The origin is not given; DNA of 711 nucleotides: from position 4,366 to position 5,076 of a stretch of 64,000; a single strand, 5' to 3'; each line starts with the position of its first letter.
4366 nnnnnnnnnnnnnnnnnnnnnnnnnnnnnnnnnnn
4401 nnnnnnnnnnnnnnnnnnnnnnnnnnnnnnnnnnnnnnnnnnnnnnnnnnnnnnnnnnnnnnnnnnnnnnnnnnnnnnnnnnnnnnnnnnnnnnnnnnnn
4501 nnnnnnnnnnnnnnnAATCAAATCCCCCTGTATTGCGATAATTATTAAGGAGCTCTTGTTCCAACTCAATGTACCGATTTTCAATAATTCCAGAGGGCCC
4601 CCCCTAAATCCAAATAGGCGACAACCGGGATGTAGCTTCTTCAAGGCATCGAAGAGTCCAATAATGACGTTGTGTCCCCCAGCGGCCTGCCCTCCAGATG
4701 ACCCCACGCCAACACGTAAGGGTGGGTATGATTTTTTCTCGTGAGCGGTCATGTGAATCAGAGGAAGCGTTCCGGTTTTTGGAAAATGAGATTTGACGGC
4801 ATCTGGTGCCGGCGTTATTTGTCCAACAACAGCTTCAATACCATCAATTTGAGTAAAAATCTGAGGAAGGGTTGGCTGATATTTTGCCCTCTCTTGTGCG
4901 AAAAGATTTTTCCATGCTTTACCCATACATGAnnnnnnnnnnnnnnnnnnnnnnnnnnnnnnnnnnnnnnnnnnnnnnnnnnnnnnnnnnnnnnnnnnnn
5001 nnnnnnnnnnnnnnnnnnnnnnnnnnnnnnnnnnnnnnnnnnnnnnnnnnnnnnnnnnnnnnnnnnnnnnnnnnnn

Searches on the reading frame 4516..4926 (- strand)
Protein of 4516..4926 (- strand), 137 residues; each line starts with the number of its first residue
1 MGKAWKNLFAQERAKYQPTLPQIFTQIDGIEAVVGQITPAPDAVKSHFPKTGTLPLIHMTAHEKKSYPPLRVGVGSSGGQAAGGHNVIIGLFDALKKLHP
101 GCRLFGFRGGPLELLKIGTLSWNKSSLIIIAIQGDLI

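Call 82: find_encoding_contigs(protein=window:4516-4926:-, flank=10000, max_places=4)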
Protein window:4516-4926:- (137 aa): no gene with exactly this product is on record in the collection.

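Call 84: list_cluster_members(proteins=[window:4516-4926:-, window:4199-4564:-, window:3357-3785:-, window:4936-5232:-, window:5328-5828:-, window:8739-9254:+, window:9379-10176:+, window:20941-21468:-, window:21795-22319:-, window:40956-41564:+])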
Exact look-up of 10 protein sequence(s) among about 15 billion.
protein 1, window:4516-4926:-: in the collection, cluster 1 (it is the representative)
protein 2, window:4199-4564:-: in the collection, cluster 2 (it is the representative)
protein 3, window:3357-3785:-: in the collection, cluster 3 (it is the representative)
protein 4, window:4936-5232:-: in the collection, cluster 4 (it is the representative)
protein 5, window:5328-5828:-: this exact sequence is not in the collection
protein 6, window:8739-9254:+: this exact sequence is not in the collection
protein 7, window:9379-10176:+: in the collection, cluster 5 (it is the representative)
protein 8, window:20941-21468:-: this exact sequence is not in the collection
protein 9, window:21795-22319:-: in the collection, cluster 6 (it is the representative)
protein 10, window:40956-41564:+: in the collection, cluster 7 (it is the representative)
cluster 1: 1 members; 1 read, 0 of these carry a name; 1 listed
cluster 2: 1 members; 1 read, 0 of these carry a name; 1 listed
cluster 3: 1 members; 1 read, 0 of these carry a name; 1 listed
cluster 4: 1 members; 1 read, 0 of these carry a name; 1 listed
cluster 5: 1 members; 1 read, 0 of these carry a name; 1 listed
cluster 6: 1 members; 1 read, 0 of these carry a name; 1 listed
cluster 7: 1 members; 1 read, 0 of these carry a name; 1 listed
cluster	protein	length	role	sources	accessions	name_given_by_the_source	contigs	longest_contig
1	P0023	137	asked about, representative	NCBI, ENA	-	-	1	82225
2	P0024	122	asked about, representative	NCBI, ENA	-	-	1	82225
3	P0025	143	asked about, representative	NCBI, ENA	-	-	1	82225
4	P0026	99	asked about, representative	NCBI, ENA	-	-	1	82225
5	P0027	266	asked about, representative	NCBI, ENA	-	-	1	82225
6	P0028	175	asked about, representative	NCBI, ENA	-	-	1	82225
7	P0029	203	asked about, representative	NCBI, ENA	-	-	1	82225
